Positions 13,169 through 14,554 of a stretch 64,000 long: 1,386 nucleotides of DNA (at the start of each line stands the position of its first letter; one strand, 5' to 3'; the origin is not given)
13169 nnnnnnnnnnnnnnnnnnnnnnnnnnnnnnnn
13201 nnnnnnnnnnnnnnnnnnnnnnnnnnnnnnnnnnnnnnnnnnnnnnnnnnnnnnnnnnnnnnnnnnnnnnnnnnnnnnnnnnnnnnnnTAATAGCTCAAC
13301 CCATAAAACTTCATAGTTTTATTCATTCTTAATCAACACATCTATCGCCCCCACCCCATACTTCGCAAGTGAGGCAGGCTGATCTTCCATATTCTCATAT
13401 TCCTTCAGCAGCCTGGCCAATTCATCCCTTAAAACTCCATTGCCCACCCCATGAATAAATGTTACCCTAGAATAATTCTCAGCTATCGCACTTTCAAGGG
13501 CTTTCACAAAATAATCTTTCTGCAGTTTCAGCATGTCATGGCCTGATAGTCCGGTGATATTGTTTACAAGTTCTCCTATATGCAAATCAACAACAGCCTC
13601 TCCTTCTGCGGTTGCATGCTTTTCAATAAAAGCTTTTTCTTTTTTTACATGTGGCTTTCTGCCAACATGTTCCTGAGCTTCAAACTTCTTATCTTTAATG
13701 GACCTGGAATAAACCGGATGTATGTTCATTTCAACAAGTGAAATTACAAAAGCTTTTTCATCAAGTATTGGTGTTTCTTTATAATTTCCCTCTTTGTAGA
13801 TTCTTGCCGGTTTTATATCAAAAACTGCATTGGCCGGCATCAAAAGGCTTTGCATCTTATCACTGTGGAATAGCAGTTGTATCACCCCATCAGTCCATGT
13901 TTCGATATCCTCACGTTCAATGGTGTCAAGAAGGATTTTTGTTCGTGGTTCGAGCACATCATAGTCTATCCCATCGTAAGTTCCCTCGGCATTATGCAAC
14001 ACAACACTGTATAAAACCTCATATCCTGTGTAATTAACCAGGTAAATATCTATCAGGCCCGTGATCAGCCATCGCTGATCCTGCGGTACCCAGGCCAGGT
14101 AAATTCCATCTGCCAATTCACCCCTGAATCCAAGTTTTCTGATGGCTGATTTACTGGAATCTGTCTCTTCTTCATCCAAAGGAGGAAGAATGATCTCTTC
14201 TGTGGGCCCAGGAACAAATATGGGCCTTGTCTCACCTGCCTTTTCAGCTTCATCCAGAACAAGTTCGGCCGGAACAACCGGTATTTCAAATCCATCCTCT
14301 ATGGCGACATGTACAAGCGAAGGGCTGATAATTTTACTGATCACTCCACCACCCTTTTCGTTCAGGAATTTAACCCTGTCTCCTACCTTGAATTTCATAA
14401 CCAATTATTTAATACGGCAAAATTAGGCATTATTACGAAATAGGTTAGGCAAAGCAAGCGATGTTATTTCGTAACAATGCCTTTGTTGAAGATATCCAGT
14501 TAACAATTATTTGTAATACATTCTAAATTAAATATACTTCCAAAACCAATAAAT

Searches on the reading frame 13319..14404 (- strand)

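Call 87: search_protein_families(library=pfam, proteins=[window:13319-14404:-], max_evalue=0.00001)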
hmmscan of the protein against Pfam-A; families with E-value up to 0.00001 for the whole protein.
window:13319-14404:- (361 aa): 2 families
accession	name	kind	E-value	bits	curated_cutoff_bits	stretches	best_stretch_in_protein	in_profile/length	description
PF09640.15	DUF2027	-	7.8e-19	68.2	25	1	101-242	3-143/156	Domain of unknown function (DUF2027)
PF01713.27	Smr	-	2.7e-06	27.9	25.7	1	300-359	16-77/77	Smr domain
